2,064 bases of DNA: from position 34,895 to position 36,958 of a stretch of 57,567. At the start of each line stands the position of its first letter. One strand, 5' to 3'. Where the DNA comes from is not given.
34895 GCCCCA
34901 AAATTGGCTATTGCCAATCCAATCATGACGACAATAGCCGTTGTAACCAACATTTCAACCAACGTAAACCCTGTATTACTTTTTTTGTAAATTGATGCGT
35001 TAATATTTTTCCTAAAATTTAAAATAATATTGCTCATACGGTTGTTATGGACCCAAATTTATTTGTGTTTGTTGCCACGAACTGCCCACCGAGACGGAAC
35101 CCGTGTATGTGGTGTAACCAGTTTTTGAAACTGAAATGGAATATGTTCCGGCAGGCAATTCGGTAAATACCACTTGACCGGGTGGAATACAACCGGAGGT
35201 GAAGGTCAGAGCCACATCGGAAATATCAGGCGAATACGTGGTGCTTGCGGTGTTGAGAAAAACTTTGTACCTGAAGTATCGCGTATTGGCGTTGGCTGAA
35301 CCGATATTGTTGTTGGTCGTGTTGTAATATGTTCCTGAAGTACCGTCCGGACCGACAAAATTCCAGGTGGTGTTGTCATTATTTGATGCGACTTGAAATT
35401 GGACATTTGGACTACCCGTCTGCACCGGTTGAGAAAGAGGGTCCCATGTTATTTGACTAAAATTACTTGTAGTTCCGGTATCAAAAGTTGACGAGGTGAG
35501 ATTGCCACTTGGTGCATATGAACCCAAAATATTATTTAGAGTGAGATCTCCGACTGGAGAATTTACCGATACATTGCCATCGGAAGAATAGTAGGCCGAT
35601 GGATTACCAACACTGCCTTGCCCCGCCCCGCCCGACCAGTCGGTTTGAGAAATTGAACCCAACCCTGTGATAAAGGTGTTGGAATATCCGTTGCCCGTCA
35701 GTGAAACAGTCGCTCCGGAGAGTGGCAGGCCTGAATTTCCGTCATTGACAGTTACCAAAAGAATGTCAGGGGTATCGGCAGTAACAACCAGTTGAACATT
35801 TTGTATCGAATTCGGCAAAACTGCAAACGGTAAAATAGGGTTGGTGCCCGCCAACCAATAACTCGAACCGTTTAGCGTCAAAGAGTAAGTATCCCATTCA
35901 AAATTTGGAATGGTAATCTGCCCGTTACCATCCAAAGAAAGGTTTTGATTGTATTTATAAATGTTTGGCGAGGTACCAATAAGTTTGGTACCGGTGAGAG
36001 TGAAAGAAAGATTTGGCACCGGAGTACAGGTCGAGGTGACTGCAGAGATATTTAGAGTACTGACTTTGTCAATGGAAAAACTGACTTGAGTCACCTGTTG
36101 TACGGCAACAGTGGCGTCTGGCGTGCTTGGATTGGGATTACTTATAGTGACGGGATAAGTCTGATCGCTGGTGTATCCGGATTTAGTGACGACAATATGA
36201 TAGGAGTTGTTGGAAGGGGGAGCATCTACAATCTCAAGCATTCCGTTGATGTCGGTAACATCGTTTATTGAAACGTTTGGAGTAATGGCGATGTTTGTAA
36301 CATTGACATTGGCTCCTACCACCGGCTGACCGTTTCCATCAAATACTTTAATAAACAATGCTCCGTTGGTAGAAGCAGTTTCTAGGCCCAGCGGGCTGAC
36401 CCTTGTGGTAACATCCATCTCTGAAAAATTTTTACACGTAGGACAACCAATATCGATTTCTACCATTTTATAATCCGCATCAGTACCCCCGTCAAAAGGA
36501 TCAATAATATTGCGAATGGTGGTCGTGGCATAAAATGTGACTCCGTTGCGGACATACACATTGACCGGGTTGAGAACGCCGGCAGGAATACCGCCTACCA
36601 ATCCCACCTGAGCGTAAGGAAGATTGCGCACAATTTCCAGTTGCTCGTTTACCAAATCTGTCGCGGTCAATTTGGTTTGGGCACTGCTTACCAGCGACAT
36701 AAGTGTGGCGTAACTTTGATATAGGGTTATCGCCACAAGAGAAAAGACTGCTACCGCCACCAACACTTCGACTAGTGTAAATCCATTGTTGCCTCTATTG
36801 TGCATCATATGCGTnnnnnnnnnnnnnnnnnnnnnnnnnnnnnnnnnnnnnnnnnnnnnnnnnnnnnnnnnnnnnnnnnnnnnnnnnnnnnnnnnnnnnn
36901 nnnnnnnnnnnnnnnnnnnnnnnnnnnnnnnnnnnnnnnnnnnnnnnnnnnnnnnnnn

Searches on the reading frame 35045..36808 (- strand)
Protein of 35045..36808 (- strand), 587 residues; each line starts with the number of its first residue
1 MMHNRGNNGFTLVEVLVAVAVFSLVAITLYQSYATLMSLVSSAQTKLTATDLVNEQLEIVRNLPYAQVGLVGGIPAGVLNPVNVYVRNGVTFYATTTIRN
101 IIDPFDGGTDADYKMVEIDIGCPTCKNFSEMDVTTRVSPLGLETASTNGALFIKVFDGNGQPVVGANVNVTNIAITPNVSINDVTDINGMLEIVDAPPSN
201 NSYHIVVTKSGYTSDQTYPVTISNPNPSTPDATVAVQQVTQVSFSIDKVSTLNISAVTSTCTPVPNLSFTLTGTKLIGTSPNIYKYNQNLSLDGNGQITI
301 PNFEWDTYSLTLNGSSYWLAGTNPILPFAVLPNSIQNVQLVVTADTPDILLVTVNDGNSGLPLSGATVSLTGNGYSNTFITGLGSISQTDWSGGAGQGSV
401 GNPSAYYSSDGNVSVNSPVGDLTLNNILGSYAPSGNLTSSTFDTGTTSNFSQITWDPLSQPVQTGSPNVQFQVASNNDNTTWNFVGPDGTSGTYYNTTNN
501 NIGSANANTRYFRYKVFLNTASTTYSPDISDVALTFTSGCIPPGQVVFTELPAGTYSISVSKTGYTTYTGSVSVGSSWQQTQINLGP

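Call 34: search_protein_families(library=pfam, proteins=[window:35045-36808:-], max_evalue=0.00001)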
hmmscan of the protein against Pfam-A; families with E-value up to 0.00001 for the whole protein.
window:35045-36808:- (587 aa): 3 families
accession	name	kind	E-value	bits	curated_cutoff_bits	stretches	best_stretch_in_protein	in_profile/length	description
PF13620.12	CarboxypepD_reg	-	1.3e-12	48.3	32.3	0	154-233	5-80/82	Carboxypeptidase regulatory-like domain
PF07963.17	N_methyl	-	1.1e-07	31.6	21.2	1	5-30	2-27/27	Prokaryotic N-terminal methylation motif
PF13715.12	CarbopepD_reg_2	-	1.5e-07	31.8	32.2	0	154-227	4-69/88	CarboxypepD_reg-like domain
